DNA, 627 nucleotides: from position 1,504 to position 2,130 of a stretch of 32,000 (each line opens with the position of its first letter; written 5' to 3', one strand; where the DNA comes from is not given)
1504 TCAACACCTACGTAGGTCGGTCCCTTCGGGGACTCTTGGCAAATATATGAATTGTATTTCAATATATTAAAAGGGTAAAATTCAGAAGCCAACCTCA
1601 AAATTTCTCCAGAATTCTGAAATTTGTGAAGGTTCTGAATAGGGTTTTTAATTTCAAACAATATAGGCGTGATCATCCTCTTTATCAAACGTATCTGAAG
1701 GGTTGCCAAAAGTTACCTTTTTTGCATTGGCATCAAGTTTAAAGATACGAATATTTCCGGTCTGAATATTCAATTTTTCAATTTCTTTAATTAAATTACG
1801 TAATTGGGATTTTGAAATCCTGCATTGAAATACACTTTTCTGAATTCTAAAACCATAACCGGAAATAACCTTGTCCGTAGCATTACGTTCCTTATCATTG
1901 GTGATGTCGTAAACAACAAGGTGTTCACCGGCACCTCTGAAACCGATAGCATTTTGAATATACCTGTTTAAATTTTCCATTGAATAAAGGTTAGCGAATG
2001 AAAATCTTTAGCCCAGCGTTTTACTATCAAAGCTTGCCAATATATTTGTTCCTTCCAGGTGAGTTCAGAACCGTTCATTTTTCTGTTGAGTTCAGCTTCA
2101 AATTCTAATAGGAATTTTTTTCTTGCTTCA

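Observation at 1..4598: Cas6-RT-Cas1 fusion plus Cas2 next to a large array, with no effector genes on the visible flank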

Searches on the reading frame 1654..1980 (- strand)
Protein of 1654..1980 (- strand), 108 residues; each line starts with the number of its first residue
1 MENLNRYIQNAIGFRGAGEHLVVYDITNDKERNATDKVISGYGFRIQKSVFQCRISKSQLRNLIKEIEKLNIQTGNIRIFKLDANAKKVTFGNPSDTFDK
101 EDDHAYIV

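Call 5: search_protein_families(library=pfam, proteins=[window:1654-1980:-], max_evalue=0.01)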
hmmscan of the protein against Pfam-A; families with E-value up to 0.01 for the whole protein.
window:1654-1980:- (108 aa): 1 family
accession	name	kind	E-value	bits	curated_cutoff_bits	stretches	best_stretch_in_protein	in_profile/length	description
PF09827.14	CRISPR_Cas2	-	1.3e-16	61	23.8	1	21-86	4-70/74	CRISPR associated protein Cas2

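Call 6: search_protein_families(library=ncbifam, proteins=[window:1654-1980:-], max_evalue=0.01)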
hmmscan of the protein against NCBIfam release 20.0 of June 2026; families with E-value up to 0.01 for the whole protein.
window:1654-1980:- (108 aa): 1 family
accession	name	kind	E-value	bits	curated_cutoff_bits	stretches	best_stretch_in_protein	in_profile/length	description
TIGR01573.1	cas2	equivalog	1.1e-16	60.8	24.5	1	20-88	3-76/96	CRISPR-associated endonuclease Cas2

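Call 9: search_protein_families(library=padloc, proteins=[window:1654-1980:-], max_evalue=0.1)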
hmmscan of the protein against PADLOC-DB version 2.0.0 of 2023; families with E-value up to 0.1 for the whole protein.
window:1654-1980:- (108 aa): 21 families
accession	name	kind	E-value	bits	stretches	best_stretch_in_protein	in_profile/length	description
PDLC01748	Cas2_IIIa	-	9.8e-21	72.1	1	21-94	4-76/88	-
PDLC01251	Cas2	-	3.9e-19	66.7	1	20-89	3-72/84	"CAS-I,CAS-II,CAS-III,CAS-IV,CAS-V,CAS-VI; acquisition_2"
PDLC01443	Cas2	-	4.8e-18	63.5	1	20-88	3-70/86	"CAS-I,CAS-II,CAS-III,CAS-IV,CAS-V,CAS-VI; acquisition_2"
PDLC01649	Cas2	-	1e-17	62.2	1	21-85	4-68/70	"CAS-I,CAS-II,CAS-III,CAS-IV,CAS-V,CAS-VI; acquisition_2"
PDLC00935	Cas2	-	3e-17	60.8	1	20-88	3-76/96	CRISPR-associated endonuclease Cas2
PDLC01338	Cas2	-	3.7e-17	60.6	1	21-87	2-66/76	"CAS-I,CAS-II,CAS-III,CAS-IV,CAS-V,CAS-VI; acquisition_2"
PDLC02027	Cas2d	-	7e-16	56.5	1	21-99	4-83/89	-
PDLC01756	Cas2g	-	3.8e-14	50.5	1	20-88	6-76/96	-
PDLC02074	Cas2_IIIb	-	1.1e-12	45.8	1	21-74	4-57/86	-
PDLC00936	Cas2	-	1.5e-12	45.8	1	21-87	2-72/83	Cas2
PDLC02077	Cas2b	-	2.8e-11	41.7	1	21-87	4-72/96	-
PDLC02078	Cas2b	-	5.1e-11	40.4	1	20-102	5-88/94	-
PDLC01751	Cas2c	-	2.3e-10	38.9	1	21-96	4-85/95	-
PDLC01749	Cas2b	-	1.7e-09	36.1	1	21-92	4-77/87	-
PDLC02075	Cas2a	-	1.9e-09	35.8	1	21-81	4-66/85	-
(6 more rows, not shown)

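Call 16: find_encoding_contigs(protein=window:1654-1980:-, flank=10000, max_places=4)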
Protein window:1654-1980:- (108 aa): no gene with exactly this product is on record in the collection.
